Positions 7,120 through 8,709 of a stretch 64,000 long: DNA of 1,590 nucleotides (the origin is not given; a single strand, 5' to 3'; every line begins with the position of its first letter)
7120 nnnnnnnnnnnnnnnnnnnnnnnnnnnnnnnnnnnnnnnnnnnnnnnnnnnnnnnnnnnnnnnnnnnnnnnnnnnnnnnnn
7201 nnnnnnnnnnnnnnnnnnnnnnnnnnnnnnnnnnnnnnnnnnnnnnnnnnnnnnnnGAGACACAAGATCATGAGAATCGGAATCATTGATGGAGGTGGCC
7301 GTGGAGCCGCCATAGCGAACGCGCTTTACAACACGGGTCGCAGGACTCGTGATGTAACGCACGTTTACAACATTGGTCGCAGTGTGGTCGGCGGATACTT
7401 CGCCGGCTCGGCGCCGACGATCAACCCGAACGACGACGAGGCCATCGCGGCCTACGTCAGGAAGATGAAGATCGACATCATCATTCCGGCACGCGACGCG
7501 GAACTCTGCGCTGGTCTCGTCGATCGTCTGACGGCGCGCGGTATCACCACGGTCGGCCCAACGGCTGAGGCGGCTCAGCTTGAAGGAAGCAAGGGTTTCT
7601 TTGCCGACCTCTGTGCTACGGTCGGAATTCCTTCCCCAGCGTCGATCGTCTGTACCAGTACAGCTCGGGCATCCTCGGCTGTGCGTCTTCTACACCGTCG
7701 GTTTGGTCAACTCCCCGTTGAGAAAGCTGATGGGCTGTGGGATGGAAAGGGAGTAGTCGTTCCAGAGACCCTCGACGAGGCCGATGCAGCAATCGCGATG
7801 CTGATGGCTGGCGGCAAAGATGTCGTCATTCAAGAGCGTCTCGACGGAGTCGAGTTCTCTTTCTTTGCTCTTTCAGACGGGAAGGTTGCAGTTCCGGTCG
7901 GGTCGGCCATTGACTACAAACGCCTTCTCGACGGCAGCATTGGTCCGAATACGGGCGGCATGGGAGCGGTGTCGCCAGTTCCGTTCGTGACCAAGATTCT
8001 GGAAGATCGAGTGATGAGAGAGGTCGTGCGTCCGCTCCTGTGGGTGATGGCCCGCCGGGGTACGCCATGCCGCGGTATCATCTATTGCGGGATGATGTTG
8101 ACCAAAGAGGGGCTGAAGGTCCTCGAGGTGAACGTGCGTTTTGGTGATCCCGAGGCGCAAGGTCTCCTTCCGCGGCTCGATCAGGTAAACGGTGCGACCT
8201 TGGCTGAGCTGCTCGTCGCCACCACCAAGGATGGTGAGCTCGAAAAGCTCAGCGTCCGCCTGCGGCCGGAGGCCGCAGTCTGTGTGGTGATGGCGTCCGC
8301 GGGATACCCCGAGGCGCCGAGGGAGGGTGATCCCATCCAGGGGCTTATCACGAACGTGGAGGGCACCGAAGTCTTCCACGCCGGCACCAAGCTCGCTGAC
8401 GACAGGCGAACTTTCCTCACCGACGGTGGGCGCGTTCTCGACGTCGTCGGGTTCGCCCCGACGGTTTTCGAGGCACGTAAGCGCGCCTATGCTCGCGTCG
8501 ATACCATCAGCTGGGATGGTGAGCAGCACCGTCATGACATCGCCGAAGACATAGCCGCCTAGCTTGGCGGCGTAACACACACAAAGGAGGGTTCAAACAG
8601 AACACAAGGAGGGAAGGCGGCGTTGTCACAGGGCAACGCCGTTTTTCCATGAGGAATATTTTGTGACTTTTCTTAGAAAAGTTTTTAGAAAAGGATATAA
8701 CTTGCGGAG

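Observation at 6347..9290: GC-rich insertion bracketed by a 26-bp duplication of the permease gene's 3' end, carrying purN-like (in-frame TGA) and purD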

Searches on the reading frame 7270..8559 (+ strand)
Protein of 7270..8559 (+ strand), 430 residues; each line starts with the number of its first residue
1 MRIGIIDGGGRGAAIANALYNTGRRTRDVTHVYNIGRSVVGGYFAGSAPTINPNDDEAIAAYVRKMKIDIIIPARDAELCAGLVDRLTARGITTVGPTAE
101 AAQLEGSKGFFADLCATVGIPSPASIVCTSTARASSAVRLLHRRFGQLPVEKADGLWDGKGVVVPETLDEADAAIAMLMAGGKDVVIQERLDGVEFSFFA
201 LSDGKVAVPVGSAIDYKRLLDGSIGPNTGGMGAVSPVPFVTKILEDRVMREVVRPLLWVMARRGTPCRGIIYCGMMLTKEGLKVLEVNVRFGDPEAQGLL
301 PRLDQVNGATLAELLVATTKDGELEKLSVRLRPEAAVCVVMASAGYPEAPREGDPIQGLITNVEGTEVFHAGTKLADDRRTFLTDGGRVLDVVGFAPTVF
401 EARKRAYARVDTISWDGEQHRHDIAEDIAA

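Call 9: search_protein_families(library=pfam, proteins=[window:7270-8559:+], max_evalue=0.01)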
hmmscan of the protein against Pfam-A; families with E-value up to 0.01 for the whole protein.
window:7270-8559:+ (430 aa): 4 families
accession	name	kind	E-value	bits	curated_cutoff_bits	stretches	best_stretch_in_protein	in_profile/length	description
PF01071.24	GARS_A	-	3.9e-50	170.8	27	1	106-296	1-194/194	Phosphoribosylglycinamide synthetase, ATP-grasp (A) domain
PF02843.22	GARS_C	-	7.6e-29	100.3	34.8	1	336-426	1-91/92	Phosphoribosylglycinamide synthetase, C domain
PF02844.21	GARS_N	-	1.7e-14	54.8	29.5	1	1-105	1-100/100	Phosphoribosylglycinamide synthetase, N domain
PF02655.19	ATP-grasp_3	-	0.0088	16.6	23.2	0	157-292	42-158/160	ATP-grasp domain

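Call 10: find_encoding_contigs(protein=window:7270-8559:+, flank=10000, max_places=10)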
Protein window:7270-8559:+ (430 aa): no gene with exactly this product is on record in the collection.

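Call 13: find_homologous_proteins(query=window:7270-8559:+)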
Query window:7270-8559:+ (430 aa): 8000 proteins with E <= 0.001 among 8000 candidates; the best 120 are listed.
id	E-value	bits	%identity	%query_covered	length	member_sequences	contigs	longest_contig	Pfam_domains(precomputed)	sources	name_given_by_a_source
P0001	1.6e-255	866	100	91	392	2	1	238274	PF02844.22,PF02843.23,PF01071.25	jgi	jgi:phosphoribosylamine--glycine ligase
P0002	1.0e-167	576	65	99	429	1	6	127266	PF02844.22,PF02843.23,PF01071.25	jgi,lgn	-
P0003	2.8e-93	331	50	87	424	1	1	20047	PF02844.22,PF02843.23,PF02222.28,PF01071.25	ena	-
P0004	2.4e-91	325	49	84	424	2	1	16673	PF02844.22,PF02843.23,PF01071.25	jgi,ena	-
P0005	7.4e-91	323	46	99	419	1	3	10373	PF02844.22,PF02843.23,PF02222.28,PF01071.25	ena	-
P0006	1.3e-90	322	49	87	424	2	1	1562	PF02844.22,PF02843.23,PF01071.25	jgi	jgi:phosphoribosylamine--glycine ligase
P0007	2.0e-90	322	46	99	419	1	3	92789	PF02844.22,PF02843.23,PF01071.25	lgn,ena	-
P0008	1.3e-89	319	45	99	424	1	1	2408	PF02844.22,PF02843.23,PF01071.25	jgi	jgi:phosphoribosylamine--glycine ligase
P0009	1.6e-89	319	49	87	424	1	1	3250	PF02844.22,PF02843.23,PF01071.25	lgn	-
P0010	1.8e-89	319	48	86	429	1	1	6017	PF02844.22,PF02843.23,PF01071.25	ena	-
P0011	1.9e-89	319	47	99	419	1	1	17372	PF02844.22,PF02843.23,PF01071.25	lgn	-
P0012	2.3e-89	318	45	99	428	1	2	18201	PF02844.22,PF02843.23,PF02655.20,PF01071.25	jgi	jgi:phosphoribosylamine--glycine ligase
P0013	3.2e-89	318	45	99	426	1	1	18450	PF02844.22,PF02843.23,PF01071.25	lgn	-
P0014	3.6e-89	318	46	99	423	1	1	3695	PF02844.22,PF02843.23,PF01071.25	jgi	jgi:phosphoribosylamine--glycine ligase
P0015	4.4e-89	317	45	99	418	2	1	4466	PF02844.22,PF02843.23,PF01071.25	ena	-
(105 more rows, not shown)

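Call 14: find_encoding_contigs(protein=P0002, flank=10000, max_places=8)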
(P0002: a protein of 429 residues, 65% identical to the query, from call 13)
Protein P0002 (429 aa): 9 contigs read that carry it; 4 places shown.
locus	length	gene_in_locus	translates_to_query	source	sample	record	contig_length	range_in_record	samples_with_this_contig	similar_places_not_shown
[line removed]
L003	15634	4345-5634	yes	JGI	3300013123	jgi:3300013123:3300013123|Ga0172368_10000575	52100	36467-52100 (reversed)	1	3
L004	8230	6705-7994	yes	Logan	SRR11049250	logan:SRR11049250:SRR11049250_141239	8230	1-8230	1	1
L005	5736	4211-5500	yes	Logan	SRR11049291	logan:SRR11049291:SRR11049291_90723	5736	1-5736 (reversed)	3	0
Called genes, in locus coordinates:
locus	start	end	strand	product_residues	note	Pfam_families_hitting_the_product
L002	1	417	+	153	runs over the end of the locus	PF11188:DUF2975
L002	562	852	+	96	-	-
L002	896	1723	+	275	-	PF00491:Arginase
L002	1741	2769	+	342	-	PF01916:DS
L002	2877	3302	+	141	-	PF00892:EamA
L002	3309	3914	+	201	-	-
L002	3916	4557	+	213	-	PF02592:Vut_1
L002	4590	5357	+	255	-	PF02129:Peptidase_S15 (faint), PF12715:Abhydrolase_7 (weak), PF02273:Acyl_transf_2 (weak), PF00561:Abhydrolase_1 (weak), PF12146:Hydrolase_4, PF20408:Abhydrolase_11 (weak), PF12697:Abhydrolase_6, PF00326:Peptidase_S9, +2 more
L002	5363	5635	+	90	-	PF01169:GDT1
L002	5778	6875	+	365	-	PF01820:Dala_Dala_lig_N, PF02222:ATP-grasp, PF02786:CPSase_L_D2, PF07478:Dala_Dala_lig_C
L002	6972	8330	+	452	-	PF03448:MgtE_N, PF00571:CBS, PF01769:MgtE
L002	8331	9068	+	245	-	PF00005:ABC_tran, PF13304:AAA_21 (weak)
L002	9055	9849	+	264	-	PF01061:ABC2_membrane, PF12698:ABC2_membrane_3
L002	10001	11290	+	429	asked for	PF02844:GARS_N, PF01071:GARS_A, PF02843:GARS_C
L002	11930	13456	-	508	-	PF00117:GATase, PF06508:QueC (faint), PF07722:Peptidase_C26 (weak), PF02540:NAD_synthase, PF03054:tRNA_Me_trans (faint), PF00958:GMP_synt_C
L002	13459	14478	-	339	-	PF00962:A_deaminase, PF01979:Amidohydro_1 (faint)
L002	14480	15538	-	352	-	PF00478:IMPDH, PF00977:His_biosynth (faint), PF03060:NMO (weak), PF01645:Glu_synthase, PF01070:FMN_dh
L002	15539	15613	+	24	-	-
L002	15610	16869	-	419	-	PF07691:PA14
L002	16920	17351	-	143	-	PF00293:NUDIX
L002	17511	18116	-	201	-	-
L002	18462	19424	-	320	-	PF02899:Phage_int_SAM_1, PF13102:Phage_int_SAM_5 (weak), PF13495:Phage_int_SAM_4, PF00589:Phage_integrase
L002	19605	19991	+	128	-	PF00312:Ribosomal_S15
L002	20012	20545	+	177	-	PF01936:NYN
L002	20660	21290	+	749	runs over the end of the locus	PF01138:RNase_PH, PF03725:RNase_PH_C, PF01138:RNase_PH, PF00013:KH_1, PF00575:S1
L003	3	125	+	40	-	?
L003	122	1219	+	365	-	PF01820:Dala_Dala_lig_N, PF02222:ATP-grasp, PF02786:CPSase_L_D2, PF07478:Dala_Dala_lig_C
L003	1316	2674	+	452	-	PF03448:MgtE_N, PF00571:CBS, PF01769:MgtE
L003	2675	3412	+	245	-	PF00005:ABC_tran, PF13304:AAA_21 (weak)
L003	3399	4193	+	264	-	PF01061:ABC2_membrane, PF12698:ABC2_membrane_3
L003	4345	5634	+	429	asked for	PF02844:GARS_N, PF01071:GARS_A, PF02843:GARS_C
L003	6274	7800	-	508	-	PF00117:GATase, PF06508:QueC (faint), PF07722:Peptidase_C26 (weak), PF02540:NAD_synthase, PF03054:tRNA_Me_trans (faint), PF00958:GMP_synt_C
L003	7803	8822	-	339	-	PF00962:A_deaminase, PF01979:Amidohydro_1 (faint)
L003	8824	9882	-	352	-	PF00478:IMPDH, PF00977:His_biosynth (faint), PF03060:NMO (weak), PF01645:Glu_synthase, PF01070:FMN_dh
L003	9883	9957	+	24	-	-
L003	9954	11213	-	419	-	PF07691:PA14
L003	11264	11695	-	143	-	PF00293:NUDIX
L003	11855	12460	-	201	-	-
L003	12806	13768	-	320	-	PF02899:Phage_int_SAM_1, PF13102:Phage_int_SAM_5 (weak), PF13495:Phage_int_SAM_4, PF00589:Phage_integrase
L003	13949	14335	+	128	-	PF00312:Ribosomal_S15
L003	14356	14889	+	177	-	PF01936:NYN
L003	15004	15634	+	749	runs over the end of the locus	PF01138:RNase_PH, PF03725:RNase_PH_C, PF01138:RNase_PH, PF00013:KH_1, PF00575:S1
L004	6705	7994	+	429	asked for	PF02844:GARS_N, PF01071:GARS_A, PF02843:GARS_C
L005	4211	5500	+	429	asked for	PF02844:GARS_N, PF01071:GARS_A, PF02843:GARS_C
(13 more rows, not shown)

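Call 15: find_encoding_contigs(protein=P0001, flank=10000, max_places=4)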
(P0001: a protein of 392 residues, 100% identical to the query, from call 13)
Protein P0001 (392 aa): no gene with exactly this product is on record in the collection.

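Call 37: search_protein_families(library=ncbifam, proteins=[window:7270-8559:+], max_evalue=0.001)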
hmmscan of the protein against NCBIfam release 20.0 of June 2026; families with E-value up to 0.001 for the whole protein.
window:7270-8559:+ (430 aa): 3 families
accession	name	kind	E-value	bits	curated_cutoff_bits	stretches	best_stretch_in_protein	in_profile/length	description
TIGR00877.1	purD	equivalog_domain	2.4e-107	359.4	288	1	1-427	1-422/425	phosphoribosylamine--glycine ligase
NF004680.0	PRK06019.1-6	equivalog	4.8e-05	22.3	327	1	83-192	93-198/405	5-(carboxyamino)imidazole ribonucleotide synthase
NF009404.0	PRK12767.1-3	equivalog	0.00074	18.5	316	0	57-135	59-139/344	carbamoyl phosphate synthase-like protein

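Call 48: list_cluster_members(proteins=[P0122, P0125, P0126, P0127, P0128, P0129, P0131, P0132, P0002, P0003])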
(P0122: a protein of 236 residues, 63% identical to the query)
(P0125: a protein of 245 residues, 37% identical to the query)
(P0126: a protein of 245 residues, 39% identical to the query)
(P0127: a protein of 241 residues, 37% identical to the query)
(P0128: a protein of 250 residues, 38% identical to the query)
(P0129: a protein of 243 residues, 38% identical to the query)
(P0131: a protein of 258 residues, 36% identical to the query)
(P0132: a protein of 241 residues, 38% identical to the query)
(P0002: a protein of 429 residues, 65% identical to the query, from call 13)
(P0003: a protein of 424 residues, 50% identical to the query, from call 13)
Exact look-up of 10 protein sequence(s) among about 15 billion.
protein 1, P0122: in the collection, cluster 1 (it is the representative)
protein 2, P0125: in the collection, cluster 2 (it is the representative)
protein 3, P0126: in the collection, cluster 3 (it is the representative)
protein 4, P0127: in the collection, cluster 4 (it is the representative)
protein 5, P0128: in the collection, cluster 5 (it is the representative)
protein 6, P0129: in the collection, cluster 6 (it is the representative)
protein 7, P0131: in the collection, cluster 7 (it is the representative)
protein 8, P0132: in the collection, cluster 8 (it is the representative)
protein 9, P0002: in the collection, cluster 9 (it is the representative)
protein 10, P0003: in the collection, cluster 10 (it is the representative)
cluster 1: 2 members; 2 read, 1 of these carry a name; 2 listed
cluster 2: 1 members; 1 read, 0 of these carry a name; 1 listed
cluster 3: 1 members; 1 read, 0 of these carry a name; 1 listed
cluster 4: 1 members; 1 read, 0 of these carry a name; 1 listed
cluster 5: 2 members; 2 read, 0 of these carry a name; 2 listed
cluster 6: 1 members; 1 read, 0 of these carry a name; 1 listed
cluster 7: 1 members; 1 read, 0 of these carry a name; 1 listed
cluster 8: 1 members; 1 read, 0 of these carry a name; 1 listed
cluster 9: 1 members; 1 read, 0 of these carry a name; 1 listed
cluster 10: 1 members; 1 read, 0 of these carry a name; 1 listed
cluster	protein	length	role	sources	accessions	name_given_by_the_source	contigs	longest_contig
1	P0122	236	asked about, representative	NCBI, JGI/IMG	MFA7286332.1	MAG: hypothetical protein WC052_01550 [Patescibacteria group bacterium] | folate-dependent phosphoribosylglycinamide formyltransferase PurN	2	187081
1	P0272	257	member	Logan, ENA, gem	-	-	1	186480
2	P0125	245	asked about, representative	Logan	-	-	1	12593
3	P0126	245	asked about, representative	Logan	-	-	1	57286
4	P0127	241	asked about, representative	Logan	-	-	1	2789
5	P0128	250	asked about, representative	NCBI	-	-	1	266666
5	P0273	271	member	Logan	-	-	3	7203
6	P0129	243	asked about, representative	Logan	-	-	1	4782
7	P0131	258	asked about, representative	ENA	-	-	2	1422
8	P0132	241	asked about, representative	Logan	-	-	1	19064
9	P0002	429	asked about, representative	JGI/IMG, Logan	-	-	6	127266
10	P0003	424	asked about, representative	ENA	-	-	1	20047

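Call 59: search_solved_structures(query=window:7270-8559:+, max_evalue=1e-20)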
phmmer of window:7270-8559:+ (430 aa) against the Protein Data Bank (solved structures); distinct sequences matched with E-value up to 1e-20: 11.
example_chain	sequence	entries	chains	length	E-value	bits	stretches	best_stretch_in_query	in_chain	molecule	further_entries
5vev_A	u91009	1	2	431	7.5e-74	252.4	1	57-426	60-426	Phosphoribosylamine--glycine ligase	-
7lvo_A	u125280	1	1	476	2.9e-73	250.5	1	4-425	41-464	phosphoribosyl-glycinamide (GAR) synthetase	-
1gso_A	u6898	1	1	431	3e-73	250.4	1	51-424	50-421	PROTEIN (GLYCINAMIDE RIBONUCLEOTIDE SYNTHETASE)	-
2ip4_A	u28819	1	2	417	2e-69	237.8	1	54-426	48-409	Phosphoribosylamine--glycine ligase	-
2yrw_A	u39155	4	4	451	2.3e-69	237.6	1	51-425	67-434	Phosphoribosylglycinamide synthetase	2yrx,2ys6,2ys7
2yw2_A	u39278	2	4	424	4.6e-69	236.6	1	3-426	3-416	Phosphoribosylamine--glycine ligase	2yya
3mjf_A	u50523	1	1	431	4.7e-68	233.3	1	54-425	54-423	Phosphoribosylamine--glycine ligase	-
2qk4_A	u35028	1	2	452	1.5e-66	228.4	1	5-425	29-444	Trifunctional purine biosynthetic protein adenosine-3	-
3lp8_A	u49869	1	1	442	9.8e-66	225.6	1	53-425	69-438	Phosphoribosylamine-glycine ligase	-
2xcl_A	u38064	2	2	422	3.3e-65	223.9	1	44-425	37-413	PHOSPHORIBOSYLAMINE--GLYCINE LIGASE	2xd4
1vkz_A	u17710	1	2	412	1.1e-42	149.8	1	67-425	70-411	Phosphoribosylamine--glycine ligase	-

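Call 75: find_related_loci(query=window:7270-8559:+, collection=viral_contigs, flank=5000)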
Query window:7270-8559:+ (430 aa) in viral_contigs; peptide patterns used: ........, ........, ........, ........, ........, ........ (x = any residue, [..] = any of these).
8 stretches matched a pattern, but none encodes a relative of the query by tblastn (E <= 1e-3).
